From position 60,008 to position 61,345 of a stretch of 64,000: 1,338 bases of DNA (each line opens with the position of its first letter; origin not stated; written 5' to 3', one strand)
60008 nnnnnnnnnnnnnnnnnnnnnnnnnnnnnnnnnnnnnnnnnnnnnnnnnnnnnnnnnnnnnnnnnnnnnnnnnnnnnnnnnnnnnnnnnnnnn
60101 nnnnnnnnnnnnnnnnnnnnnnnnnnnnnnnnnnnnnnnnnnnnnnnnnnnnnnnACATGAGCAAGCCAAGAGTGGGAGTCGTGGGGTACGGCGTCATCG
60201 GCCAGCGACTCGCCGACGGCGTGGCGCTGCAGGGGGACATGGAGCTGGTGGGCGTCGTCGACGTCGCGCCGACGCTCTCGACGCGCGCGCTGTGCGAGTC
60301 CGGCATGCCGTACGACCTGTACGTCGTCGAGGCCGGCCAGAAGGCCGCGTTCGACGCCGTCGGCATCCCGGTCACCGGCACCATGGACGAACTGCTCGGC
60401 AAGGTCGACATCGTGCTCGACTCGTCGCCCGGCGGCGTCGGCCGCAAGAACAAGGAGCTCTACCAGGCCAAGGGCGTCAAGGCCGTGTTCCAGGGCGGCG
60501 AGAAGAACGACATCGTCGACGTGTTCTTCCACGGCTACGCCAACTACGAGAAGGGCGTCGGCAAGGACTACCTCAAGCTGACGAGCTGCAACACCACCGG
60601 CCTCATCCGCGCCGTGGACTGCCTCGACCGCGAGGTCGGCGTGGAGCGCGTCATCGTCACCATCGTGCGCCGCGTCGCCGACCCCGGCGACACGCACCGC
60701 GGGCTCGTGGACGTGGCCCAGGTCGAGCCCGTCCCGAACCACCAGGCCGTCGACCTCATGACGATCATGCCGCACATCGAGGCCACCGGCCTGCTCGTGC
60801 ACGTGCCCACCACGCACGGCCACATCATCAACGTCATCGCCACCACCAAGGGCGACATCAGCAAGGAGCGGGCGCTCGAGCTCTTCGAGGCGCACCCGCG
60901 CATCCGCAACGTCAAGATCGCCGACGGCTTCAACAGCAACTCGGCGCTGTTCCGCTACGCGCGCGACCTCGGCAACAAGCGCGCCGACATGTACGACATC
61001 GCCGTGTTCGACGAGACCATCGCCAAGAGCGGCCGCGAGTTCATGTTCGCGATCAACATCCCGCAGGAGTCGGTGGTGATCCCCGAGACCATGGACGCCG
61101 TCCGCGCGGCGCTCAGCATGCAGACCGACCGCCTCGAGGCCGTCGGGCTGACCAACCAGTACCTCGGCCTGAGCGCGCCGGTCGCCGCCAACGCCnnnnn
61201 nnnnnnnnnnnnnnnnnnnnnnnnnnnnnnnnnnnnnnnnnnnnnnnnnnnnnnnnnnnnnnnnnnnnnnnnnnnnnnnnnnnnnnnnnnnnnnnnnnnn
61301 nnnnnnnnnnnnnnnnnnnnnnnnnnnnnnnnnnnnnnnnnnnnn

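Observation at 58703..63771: Aminotransferase / GAPDH-like / PGK-like / LarA-like operon under the same operator: candidate amine-to-hydroxyacid pathway with substrate-level phosphorylation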

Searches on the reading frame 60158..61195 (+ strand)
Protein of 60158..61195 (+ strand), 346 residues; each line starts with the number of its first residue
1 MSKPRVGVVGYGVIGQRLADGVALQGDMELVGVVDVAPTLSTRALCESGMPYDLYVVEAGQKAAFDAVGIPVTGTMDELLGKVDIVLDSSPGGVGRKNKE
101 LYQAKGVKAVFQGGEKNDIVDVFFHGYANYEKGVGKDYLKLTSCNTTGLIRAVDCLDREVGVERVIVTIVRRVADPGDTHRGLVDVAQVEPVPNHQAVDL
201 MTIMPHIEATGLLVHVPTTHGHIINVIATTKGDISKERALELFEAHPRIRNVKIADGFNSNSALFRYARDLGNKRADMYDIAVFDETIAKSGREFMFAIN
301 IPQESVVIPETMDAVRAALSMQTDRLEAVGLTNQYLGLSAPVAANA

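Call 8: search_protein_families(library=pfam, proteins=[window:60158-61195:+])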
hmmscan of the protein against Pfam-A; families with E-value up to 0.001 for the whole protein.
seq(346 aa): 2 families
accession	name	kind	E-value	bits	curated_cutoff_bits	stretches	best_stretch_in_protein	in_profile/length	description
PF02800.25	Gp_dh_C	-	4.1e-13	49.6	24.4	1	149-295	1-152/158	Glyceraldehyde 3-phosphate dehydrogenase, C-terminal domain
PF01113.26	DapB_N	-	0.0002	21.8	25.6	0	5-111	2-96/124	Dihydrodipicolinate reductase, N-terminus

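Call 9: search_protein_families(library=ncbifam, proteins=[window:60158-61195:+])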
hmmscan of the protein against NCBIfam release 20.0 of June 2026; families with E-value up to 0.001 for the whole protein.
seq(346 aa): 4 families
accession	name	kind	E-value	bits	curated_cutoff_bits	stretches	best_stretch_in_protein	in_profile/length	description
NF003251.0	PRK04207.1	equivalog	6.3e-117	390.4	185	1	5-339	4-338/343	type II glyceraldehyde-3-phosphate dehydrogenase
TIGR01546.1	GAPDH-II_archae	equivalog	2e-89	300.1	232.9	1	6-338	1-332/333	phosphorylating glyceraldehyde-3-phosphate dehydrogenase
TIGR01921.1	DAP-DH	equivalog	2.9e-05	23.4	180.6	1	1-37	1-37/324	diaminopimelate dehydrogenase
NF011456.0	PRK14874.1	equivalog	4.2e-05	22.7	223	0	203-252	230-281/346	aspartate-semialdehyde dehydrogenase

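Call 10: find_related_loci(query=window:60158-61195:+, collection=genome_contigs, flank=10000)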
Query seq(346 aa) (346 aa) in genome_contigs; peptide patterns used: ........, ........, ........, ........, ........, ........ (x = any residue, [..] = any of these).
600 stretches matched a pattern (row limit reached: there are more); 558 encode a relative of the query (tblastn E <= 1e-3); the best 80 are kept; 80 distinct loci.
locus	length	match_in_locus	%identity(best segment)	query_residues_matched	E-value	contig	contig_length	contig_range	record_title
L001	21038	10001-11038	98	1-346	0e+0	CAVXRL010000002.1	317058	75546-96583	MAG: uncultured Actinomycetes bacterium isolate MFD01721.bin.1.253 genome assembly, contig: contig_12359, whole genome s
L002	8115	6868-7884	96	1-339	0e+0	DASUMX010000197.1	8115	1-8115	MAG TPA_asm: Thermoleophilia bacterium isolate SMAG_U1584 k141_212630, whole genome shotgun sequence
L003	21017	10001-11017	96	1-339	0e+0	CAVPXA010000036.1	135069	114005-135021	MAG: uncultured Thermoleophilia bacterium isolate MFD00032.bin.2.227 genome assembly, contig: contig_94567, whole genome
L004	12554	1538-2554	97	1-339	0e+0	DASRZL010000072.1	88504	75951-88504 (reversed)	MAG TPA_asm: Thermoleophilia bacterium isolate SMAG_U14282 k141_60478, whole genome shotgun sequence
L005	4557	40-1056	96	1-339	0e+0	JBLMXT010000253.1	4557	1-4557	MAG: Deltaproteobacteria bacterium isolate MAG248 PRJNA957066_bin3_renamed_294, whole genome shotgun sequence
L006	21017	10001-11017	95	1-339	0e+0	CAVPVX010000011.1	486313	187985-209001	MAG: uncultured Actinomycetes bacterium isolate MFD09964.bin.1.366 genome assembly, contig: contig_9089, whole genome sh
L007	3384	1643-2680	89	1-344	0e+0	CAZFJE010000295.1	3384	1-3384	MAG TPA_asm: uncultured Thermoleophilia bacterium isolate binchicken_co3_282 genome assembly, contig: NODE_95750_length_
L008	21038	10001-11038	89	1-344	0e+0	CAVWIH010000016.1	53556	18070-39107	MAG: uncultured Actinomycetes bacterium isolate MFD02138.bin.2.32 genome assembly, contig: contig_1864, whole genome sho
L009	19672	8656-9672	94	1-339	0e+0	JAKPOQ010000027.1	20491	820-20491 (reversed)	MAG: Actinomycetes bacterium isolate JPNA_maxbin.076 k141_547487, whole genome shotgun sequence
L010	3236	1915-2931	94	1-339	0e+0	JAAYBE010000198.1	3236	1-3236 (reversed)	MAG: Actinomycetota bacterium isolate AS06rmzACSIP_249 203690_AS06, whole genome shotgun sequence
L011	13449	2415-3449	92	1-345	0e+0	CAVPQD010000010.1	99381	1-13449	MAG: uncultured Thermoleophilia bacterium isolate MFD10007.bin.2.189 genome assembly, contig: contig_20448, whole genome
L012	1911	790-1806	94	1-339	0e+0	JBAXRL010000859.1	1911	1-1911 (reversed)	MAG: Actinomycetes bacterium isolate ELA582 MAG582_859, whole genome shotgun sequence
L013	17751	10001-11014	92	1-338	0e+0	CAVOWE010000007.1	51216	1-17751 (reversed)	MAG: uncultured Thermoleophilia bacterium isolate MFD00032.bin.3.236 genome assembly, contig: contig_15634, whole genome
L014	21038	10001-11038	91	1-346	0e+0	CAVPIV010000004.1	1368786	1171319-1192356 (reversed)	MAG: uncultured Thermoleophilia bacterium isolate MFD00032.bin.1.63 genome assembly, contig: contig_19753, whole genome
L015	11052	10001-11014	91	2-339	0e+0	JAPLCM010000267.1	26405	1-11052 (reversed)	MAG: Actinomycetota bacterium isolate LacPavin_0920_SED4_MAG_69_54 LacPavin_0920_SED4_scaffold_99800, whole genome shotg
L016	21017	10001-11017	97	1-339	0e+0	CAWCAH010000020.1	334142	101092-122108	MAG: uncultured Thermoleophilia bacterium isolate MFD03899.bin.2.132 genome assembly, contig: contig_6045, whole genome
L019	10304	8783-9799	87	1-339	0e+0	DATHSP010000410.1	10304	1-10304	MAG TPA_asm: Thermoleophilia bacterium isolate SMAG_U16054 k141_785586, whole genome shotgun sequence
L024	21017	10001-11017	74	1-339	2e-172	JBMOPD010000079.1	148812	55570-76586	MAG: Bacillota bacterium isolate Betzabe_MAG119 MAG119_79, whole genome shotgun sequence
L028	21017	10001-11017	73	1-339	7e-171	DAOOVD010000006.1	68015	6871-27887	MAG TPA_asm: Bacillota bacterium isolate AMR_MDS_2450 NODE_221_length_68015_cov_6.673838, whole genome shotgun sequence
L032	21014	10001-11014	71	1-338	3e-167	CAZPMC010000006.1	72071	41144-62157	MAG TPA_asm: uncultured Oscillospiraceae bacterium isolate SRP192927_co8_67 genome assembly, contig: NODE_227_length_720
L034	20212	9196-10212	72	1-339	5e-166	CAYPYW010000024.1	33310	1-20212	MAG TPA_asm: uncultured Actinomycetota bacterium isolate binchicken_co178_258 genome assembly, contig: NODE_1962_length_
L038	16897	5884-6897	70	1-338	2e-165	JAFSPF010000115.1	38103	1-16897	MAG: Lachnospiraceae bacterium isolate RGIG3348 Goat_Reticulum-6__c419416, whole genome shotgun sequence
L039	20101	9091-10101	71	2-338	9e-166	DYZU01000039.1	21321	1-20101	MAG TPA_asm: Thermincola sp. isolate AfrMine_TT107_49_105 k141_10437, whole genome shotgun sequence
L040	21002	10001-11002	71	5-338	2e-165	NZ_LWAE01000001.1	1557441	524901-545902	Clostridium magnum DSM 2767 CLMAG_contig000001, whole genome shotgun sequence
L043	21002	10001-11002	70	5-338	2e-164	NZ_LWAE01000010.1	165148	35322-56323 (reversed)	Clostridium magnum DSM 2767 CLMAG_contig000010, whole genome shotgun sequence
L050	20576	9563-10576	70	1-338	4e-163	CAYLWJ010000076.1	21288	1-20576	MAG TPA_asm: uncultured Actinomycetota bacterium isolate SRP231805_co4_8 genome assembly, contig: k141_203460, whole gen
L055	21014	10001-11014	69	1-338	8e-163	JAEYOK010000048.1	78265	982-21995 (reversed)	MAG: Bacillota bacterium isolate OH_CBB_14 k127_1395475, whole genome shotgun sequence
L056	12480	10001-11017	68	1-339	2e-162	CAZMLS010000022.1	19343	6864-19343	MAG TPA_asm: uncultured Atribacterota bacterium isolate binchicken_co47_116 genome assembly, contig: NODE_1892_length_19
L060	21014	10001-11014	69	1-338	5e-162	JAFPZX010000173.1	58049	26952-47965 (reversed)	MAG: Anaerolineaceae bacterium isolate RGIG1627 Goat_Abomasum.Co__c2168027, whole genome shotgun sequence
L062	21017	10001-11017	69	1-338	9e-162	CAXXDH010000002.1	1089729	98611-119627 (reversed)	MAG: Desulfovibrionaceae bacterium isolate 908e55cc-3562-4718-80e3-675b26bf5ef5 genome assembly, contig: contig_2, whole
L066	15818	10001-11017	69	1-339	1e-161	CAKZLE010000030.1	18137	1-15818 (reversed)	MAG TPA_asm: uncultured Spirochaetia bacterium isolate ERR2094169_bin.57_CONCOCT_v1.1_MAG genome assembly, contig: ERZ65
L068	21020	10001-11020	69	1-338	3e-161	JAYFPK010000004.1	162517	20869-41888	MAG: Candidatus Limiplasma sp. isolate CA_117 c_CA_000000017512, whole genome shotgun sequence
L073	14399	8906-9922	68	1-338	4e-161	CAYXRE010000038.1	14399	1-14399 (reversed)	MAG TPA_asm: uncultured Oscillospiraceae bacterium isolate SRP192927_co2_772 genome assembly, contig: NODE_7249_length_1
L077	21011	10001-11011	69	1-336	1e-160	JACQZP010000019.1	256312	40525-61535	MAG: Acetobacterium woodii isolate NC_groundwater_1570_Pr3_B-0.1um_42_151 SR-2_scaffold_141_1551214, whole genome shotgu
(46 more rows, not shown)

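Call 15: search_protein_families(library=ncbifam, proteins=[L043:879-1850:+, L043:1850-2851:+, L043:2865-4241:+, L043:4336-6054:+, L043:6340-7239:+, L043:7580-8425:+, L043:8507-9814:+, L043:12438-13682:+, L043:13900-14850:+, L043:17204-19570:+], max_evalue=0.00001)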
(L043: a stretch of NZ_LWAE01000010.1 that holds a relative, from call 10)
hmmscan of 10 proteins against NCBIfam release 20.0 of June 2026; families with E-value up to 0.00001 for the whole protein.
L043:879-1850:+ (323 aa): 9 families
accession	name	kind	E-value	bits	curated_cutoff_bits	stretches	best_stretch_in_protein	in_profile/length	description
TIGR03182.1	PDH_E1_alph_y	equivalog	8.4e-111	369.9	393.85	1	8-320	2-314/315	pyruvate dehydrogenase (acetyl-transferring) E1 component subunit alpha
TIGR03181.1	PDH_E1_alph_x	equivalog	7.4e-81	271.7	411.35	1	5-322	21-329/341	pyruvate dehydrogenase (acetyl-transferring) E1 component subunit alpha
NF004559.0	PRK05899.2-5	equivalog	1.1e-13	50.3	488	1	118-241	128-249/627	transketolase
TIGR00232.1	tktlase_bact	equivalog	1.1e-10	40.6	682.25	1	105-305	105-311/654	transketolase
TIGR00239.1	2oxo_dh_E1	equivalog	3.3e-08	31.9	770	1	137-307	344-519/931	2-oxoglutarate dehydrogenase E1 component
NF004558.0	PRK05899.2-4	equivalog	7.8e-07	27.8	788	1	118-240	114-240/651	transketolase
NF004556.0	PRK05899.2-2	equivalog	1.1e-06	27.2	575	1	106-240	121-245/639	transketolase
TIGR00204.1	dxs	equivalog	2.4e-06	26.4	465.95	1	122-182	117-177/616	1-deoxy-D-xylulose-5-phosphate synthase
NF006914.0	PRK09404.1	equivalog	5.2e-06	25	764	1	136-303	338-510/919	2-oxoglutarate dehydrogenase E1 component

L043:1850-2851:+ (333 aa): 7 families
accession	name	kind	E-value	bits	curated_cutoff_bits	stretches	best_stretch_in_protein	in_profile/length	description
NF008854.0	PRK11892.1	equivalog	1.1e-118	396.9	454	1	5-333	136-464/464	pyruvate dehydrogenase complex E1 component subunit beta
NF006667.0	PRK09212.1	subfamily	2.2e-116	388.4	321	1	11-332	4-324/327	pyruvate dehydrogenase complex E1 component subunit beta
NF004559.0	PRK05899.2-5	equivalog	3.2e-20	71.9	488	1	5-305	316-597/627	transketolase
TIGR00204.1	dxs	equivalog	4e-20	71.9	465.95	1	11-300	310-582/616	1-deoxy-D-xylulose-5-phosphate synthase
NF008968.0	PRK12315.1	subfamily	3.3e-17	62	510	1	6-290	274-543/582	1-deoxy-D-xylulose-5-phosphate synthase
NF003933.0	PRK05444.2-2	equivalog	3.8e-14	52.1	395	1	57-305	334-577/606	1-deoxy-D-xylulose-5-phosphate synthase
NF004556.0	PRK05899.2-2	equivalog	1e-12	47.1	575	1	9-290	324-599/639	transketolase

L043:2865-4241:+ (458 aa): 11 families
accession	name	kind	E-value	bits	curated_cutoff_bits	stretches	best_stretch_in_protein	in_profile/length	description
TIGR01349.1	PDHac_trf_mito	equivalog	2.1e-102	343.5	445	2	168-458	135-436/437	pyruvate dehydrogenase complex dihydrolipoamide acetyltransferase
NF008814.0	PRK11854.1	equivalog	2.2e-92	310.5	722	2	172-452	330-630/637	pyruvate dehydrogenase complex dihydrolipoyllysine-residue acetyltransferase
NF004309.0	PRK05704.1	equivalog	1.4e-87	294.7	449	2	169-458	108-405/408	2-oxoglutarate dehydrogenase complex dihydrolipoyllysine-residue succinyltransferase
TIGR02927.1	SucB_Actino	equivalog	3.6e-81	273.7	423.45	2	170-451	262-568/579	2-oxoglutarate dehydrogenase, E2 component, dihydrolipoamide succinyltransferase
TIGR01347.1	sucB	equivalog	1.1e-79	268.5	378.65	2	168-457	105-400/404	dihydrolipoyllysine-residue succinyltransferase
NF011416.0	PRK14843.1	equivalog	5.6e-79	265.5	429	1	171-457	46-345/347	dihydrolipoamide acetyltransferase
TIGR01348.1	PDHac_trf_long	equivalog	5.5e-72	243.1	552.1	2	173-457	282-585/587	dihydrolipoyllysine-residue acetyltransferase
NF008815.0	PRK11857.1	equivalog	6e-50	170.4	378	1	172-457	2-305/308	dihydrolipoamide acetyltransferase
NF008907.0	PRK12270.1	equivalog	5.4e-28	97.3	878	1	207-452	98-362/1241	multifunctional oxoglutarate decarboxylase/oxoglutarate dehydrogenase thiamine pyrophosphate-binding subunit/dihydrolipoyllysine-residue suc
NF011457.0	PRK14875.1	equivalog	3.2e-24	85.6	307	1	1-171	2-130/372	acetoin dehydrogenase dihydrolipoyllysine-residue acetyltransferase subunit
NF008854.0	PRK11892.1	equivalog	3.3e-14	52.4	454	1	1-118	1-117/464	pyruvate dehydrogenase complex E1 component subunit beta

L043:4336-6054:+ (572 aa): 68 families (the best 25 are shown)
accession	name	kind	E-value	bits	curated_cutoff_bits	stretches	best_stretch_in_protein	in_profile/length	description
TIGR01350.1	lipoamide_DH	equivalog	1.2e-173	578.1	408.8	1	117-571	1-460/461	dihydrolipoyl dehydrogenase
NF004945.0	PRK06292.2-3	equivalog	2.3e-111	373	494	1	116-559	2-446/457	dihydrolipoyl dehydrogenase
TIGR02053.1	MerA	equivalog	4e-109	365.7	454.45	1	118-562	1-450/465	mercury(II) reductase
NF004943.0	PRK06292.2-1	equivalog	8.9e-107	357.7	432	1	116-562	2-452/456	dihydrolipoyl dehydrogenase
NF004776.0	PRK06116.1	equivalog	7.5e-105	351.5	480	1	115-556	2-444/450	glutathione-disulfide reductase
NF004947.0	PRK06292.2-5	equivalog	9.9e-103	344.5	592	1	116-563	2-456/474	dihydrolipoyl dehydrogenase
NF004991.0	PRK06370.1-3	subfamily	7e-100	335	620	1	112-561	30-483/509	FAD-containing oxidoreductase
NF003585.0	PRK05249.1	equivalog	2.7e-97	326.3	465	1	114-567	3-459/464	Si-specific NAD(P)(+) transhydrogenase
TIGR01424.1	gluta_reduc_2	equivalog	2.8e-96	322.8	606.05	1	117-557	2-441/446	glutathione-disulfide reductase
NF004946.0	PRK06292.2-4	subfamily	7.9e-95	318.4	634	1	116-562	2-467/487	dihydrolipoyl dehydrogenase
NF004992.0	PRK06370.1-4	equivalog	1.4e-86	290.8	629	1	116-558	3-448/459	FAD-containing oxidoreductase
NF005883.0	PRK07845.1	equivalog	5.4e-86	289.4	479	1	119-562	4-456/466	NAD(P)H-quinone dehydrogenase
NF005884.0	PRK07846.1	equivalog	7.5e-86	288.5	501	1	116-564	2-450/454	mycothione reductase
TIGR01421.1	gluta_reduc_1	equivalog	1.4e-83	281.6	556.15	1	117-557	2-445/450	glutathione-disulfide reductase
TIGR03452.1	mycothione_red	equivalog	6.4e-77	259.3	635.65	1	117-563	2-450/452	mycothione reductase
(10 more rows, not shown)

L043:6340-7239:+ (299 aa): 8 families
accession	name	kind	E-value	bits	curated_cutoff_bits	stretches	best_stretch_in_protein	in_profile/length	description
NF004019.1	PRK05481.1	subfamily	3e-124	414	203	1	18-297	1-277/286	lipoyl synthase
NF053790.1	LplA_LipA_fuse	exception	4.2e-124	415.3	800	1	13-295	328-605/606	bifunctional lipoate--protein ligase/lipoyl synthase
NF009544.0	PRK12928.1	subfamily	1.2e-119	399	210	1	11-296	13-296/300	lipoyl synthase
TIGR00510.1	lipA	equivalog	2.3e-108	362.1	310.25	1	12-297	11-294/302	lipoyl synthase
TIGR00433.2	bioB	equivalog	1.4e-14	54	225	1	38-245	8-219/307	biotin synthase BioB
NF053743.1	LipS2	equivalog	2.7e-10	40.2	270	1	64-241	21-197/292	LipS2 family lipoyl synthase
TIGR03910.1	pyrrolys_PylB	equivalog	2.2e-08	33.4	348.2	1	59-248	46-239/347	methylornithine synthase PylB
NF006308.0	PRK08508.1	equivalog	3e-06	26.7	377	1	74-248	14-189/279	biotin synthase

L043:7580-8425:+ (281 aa): 16 families
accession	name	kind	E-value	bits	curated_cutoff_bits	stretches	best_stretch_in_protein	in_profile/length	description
TIGR04559.1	SoxH_rel_PQQ_2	hypoth_equivalog_domain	4.1e-20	72.3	280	1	17-217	30-221/283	quinoprotein relay system zinc metallohydrolase 2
TIGR04558.1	SoxH_rel_PQQ_1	hypoth_equivalog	2e-18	66.5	300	1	17-244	34-250/285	quinoprotein relay system zinc metallohydrolase 1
TIGR03413.1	GSH_gloB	equivalog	2.7e-12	46.6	200.8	1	125-202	80-157/248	hydroxyacylglutathione hydrolase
NF033088.2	bla_subclass_B1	equivalog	1.1e-10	41.5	200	1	125-218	111-210/217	subclass B1 metallo-beta-lactamase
NF033087.1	bla_subclass_B2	equivalog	2.4e-09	37.3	240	1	12-218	16-214/221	subclass B2 metallo-beta-lactamase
NF012229.1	bla_class_B_core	domain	5.4e-09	36.3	100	0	18-74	16-73/139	metallo-beta-lactamase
NF038166.1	blaYEM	exception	2.1e-08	34.2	535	1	21-218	46-235/246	YEM family subclass B2 metallo-beta-lactamase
NF041269.1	bla_B1_long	equivalog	4.9e-08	32.5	350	1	124-221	112-214/334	subclass B1 metallo-beta-lactamase, long type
NF033895.2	blaCAM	exception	8.9e-08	32.2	535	0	132-215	137-226/241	CAM family subclass B1 metallo-beta-lactamase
NF012145.1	blaDIM_SIM_IMP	exception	1e-07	32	288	0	133-217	113-200/209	DIM/SIM/IMP family subclass B1 metallo-beta-lactamase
NF041441.1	blaCIM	exception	1.9e-07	30.8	490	1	124-222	142-245/250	CIM family subclass B1 metallo-beta-lactamase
NF033107.1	blaB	exception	6.4e-07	29.3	500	1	128-224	134-236/247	BlaB family subclass B1 metallo-beta-lactamase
NF012146.1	blaB-IND-MUS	exception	1.7e-06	27.5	270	0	128-223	132-233/237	BlaB/IND/MUS family subclass B1 metallo-beta-lactamase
NF047925.1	pyridox_lacton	equivalog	3.3e-06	27.1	325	1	34-176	72-212/268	4-pyridoxolactonase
NF012147.1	blaIMP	exception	5.1e-06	25.9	460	0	145-212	150-219/245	IMP family subclass B1 metallo-beta-lactamase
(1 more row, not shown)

L043:8507-9814:+ (435 aa): 4 families
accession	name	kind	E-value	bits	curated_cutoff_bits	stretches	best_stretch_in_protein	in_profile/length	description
NF009501.0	PRK12861.1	subfamily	1.8e-125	419.8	1178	1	27-416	7-410/764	NADP-dependent malic enzyme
NF010052.0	PRK13529.1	subfamily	9.4e-37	126.8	326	1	137-418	228-544/564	oxaloacetate-decarboxylating malate dehydrogenase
NF041582.1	malolactic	exception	4.7e-21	75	850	1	136-418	210-521/536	malolactic enzyme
NF041398.1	GluDhGdhB_Halo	equivalog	7.9e-06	25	620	0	197-311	196-313/410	glutamate dehydrogenase GdhB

L043:12438-13682:+ (414 aa): 7 families
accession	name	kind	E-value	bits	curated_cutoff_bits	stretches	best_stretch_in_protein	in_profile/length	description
NF052593.1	NPN_racem_MAR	equivalog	5.2e-178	591.9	500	1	4-413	2-414/415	nickel-dependent malate racemase, LarAH6 family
NF052525.1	NPN_LarAH10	equivalog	1.6e-129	432.3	540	1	2-412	2-425/426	NPN-dependent 2-hydroxyacid racemase, LarAH10 family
NF052595.1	NPN_LarAH5_MAR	equivalog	1.7e-126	422.6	462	1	4-413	2-414/415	nickel-dependent malate racemase, LarAH5 family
NF033504.2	Ni_dep_LarA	equivalog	2.4e-114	382.3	460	1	4-409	3-418/422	nickel-dependent lactate racemase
NF052592.1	LarAH_14_15_16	equivalog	2.3e-20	72.5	740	1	37-204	45-219/520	NPN-dependent hydroxyacid isomerase, LarAH14/15/16 family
NF052594.1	NPN_18_hexonate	equivalog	1e-09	37.6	500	1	54-321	19-303/411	nickel-dependent putative hexonate epimerase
NF052515.1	NPN_iso_grp_22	equivalog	6.5e-06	25.3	400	1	40-201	20-182/392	nickel pincer cofactor-dependent isomerase, group 22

L043:13900-14850:+ (316 aa): 20 families
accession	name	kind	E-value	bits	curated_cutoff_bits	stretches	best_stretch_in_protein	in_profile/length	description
NF042925.1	FHMPC_DH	equivalog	3.3e-53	181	500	1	8-298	2-290/304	5-formyl-3-hydroxy-2-methylpyridine 4-carboxylate 5-dehydrogenase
NF004783.0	PRK06129.1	equivalog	3.7e-52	177.7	347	1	6-241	2-238/315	3-hydroxyacyl-CoA dehydrogenase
NF006125.0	PRK08269.1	equivalog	2.3e-51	174.8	427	1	5-298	4-306/334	3-hydroxybutyryl-CoA dehydrogenase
NF006722.0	PRK09260.1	equivalog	4.8e-50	170.4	429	1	6-292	2-285/289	3-hydroxyacyl-CoA dehydrogenase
NF006124.0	PRK08268.1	subfamily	6.4e-50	170.6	508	1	3-293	4-292/507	3-hydroxyacyl-CoA dehydrogenase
NF004474.0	PRK05808.1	subfamily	1.1e-48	166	408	1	6-288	3-282/283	3-hydroxybutyryl-CoA dehydrogenase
NF005716.0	PRK07531.1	equivalog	1.6e-47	162.3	592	1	6-243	4-238/495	carnitine 3-dehydrogenase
NF004699.0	PRK06035.1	equivalog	3e-42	144.8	500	1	5-269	2-266/294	3-hydroxyacyl-CoA dehydrogenase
NF005715.0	PRK07530.1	equivalog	4.9e-41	141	420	1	5-291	3-286/292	3-hydroxybutyryl-CoA dehydrogenase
TIGR02279.1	PaaC-3OHAcCoADH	equivalog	1.7e-40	139.3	669.4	1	4-291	3-288/503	3-hydroxyacyl-CoA dehydrogenase PaaH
NF005875.0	PRK07819.1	subfamily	1.2e-37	129.9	319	1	5-288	4-286/287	3-hydroxybutyryl-CoA dehydrogenase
NF008727.0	PRK11730.1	equivalog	2.7e-37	128.5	870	1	4-291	311-595/717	fatty acid oxidation complex subunit alpha FadB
NF006143.0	PRK08293.1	equivalog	1.1e-35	123.4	312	1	5-290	3-289/291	3-hydroxyacyl-CoA dehydrogenase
NF005471.0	PRK07066.1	equivalog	4.3e-34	118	414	1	5-245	6-243/321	L-carnitine dehydrogenase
NF008363.0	PRK11154.1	equivalog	2.1e-32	112.1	869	1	4-294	307-592/708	fatty acid oxidation complex subunit alpha FadJ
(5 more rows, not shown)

L043:17204-19570:+ (788 aa): 13 families
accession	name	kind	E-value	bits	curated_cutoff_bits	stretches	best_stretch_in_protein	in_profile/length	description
TIGR03194.1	4hydrxCoA_A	equivalog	4.8e-122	408.8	994.55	1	12-777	4-745/746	4-hydroxybenzoyl-CoA reductase subunit alpha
NF043082.1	XdhA_XDHase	equivalog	1.3e-119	400.5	780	2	5-584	1-580/758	xanthine dehydrogenase subunit XdhA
NF007426.0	PRK09970.1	equivalog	9.1e-110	367.9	916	1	3-780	4-757/761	xanthine dehydrogenase molybdenum-binding subunit XdhA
NF041018.1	glyceraldDH_alpha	equivalog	8.7e-98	328.6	790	2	3-585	1-578/741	glyceraldehyde dehydrogenase subunit alpha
NF045668.1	pterin_aldehy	equivalog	8.9e-93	311.9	1100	2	6-554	176-723/905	molybdopterin-dependent aldehyde oxidoreductase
TIGR03196.1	pucD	equivalog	3e-87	293.7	783.65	1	5-775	3-755/763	xanthine dehydrogenase subunit D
TIGR03313.1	Se_sel_red_Mo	hypoth_equivalog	1.3e-85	287.9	1101.9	1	4-778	167-949/951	molybdopterin-dependent oxidoreductase Mo/Fe-S-binding subunit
NF041671.1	peri_hyde_PaoC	equivalog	3.3e-81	273.7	1180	2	3-570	16-550/735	aldehyde oxidoreductase molybdenum-binding subunit PaoC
TIGR03311.1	Se_dep_XDH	equivalog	1.1e-73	248.7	830.45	2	4-554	161-683/848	selenium-dependent xanthine dehydrogenase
NF040766.1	CODH_aero_grp5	exception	2e-73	247.9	950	1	2-777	2-784/785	aerobic carbon-monoxide dehydrogenase large subunit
TIGR02965.1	xanthine_xdhB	equivalog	3.5e-71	240.4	849.5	1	5-718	1-688/758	xanthine dehydrogenase molybdopterin binding subunit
TIGR02416.1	CO_dehy_Mo_lg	equivalog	1.2e-66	225.5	991.15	2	18-409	6-399/770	aerobic carbon-monoxide dehydrogenase large subunit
TIGR02969.1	mam_aldehyde_ox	subfamily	2.2e-54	184.5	1912.3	3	172-557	713-1110/1330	aldehyde oxidase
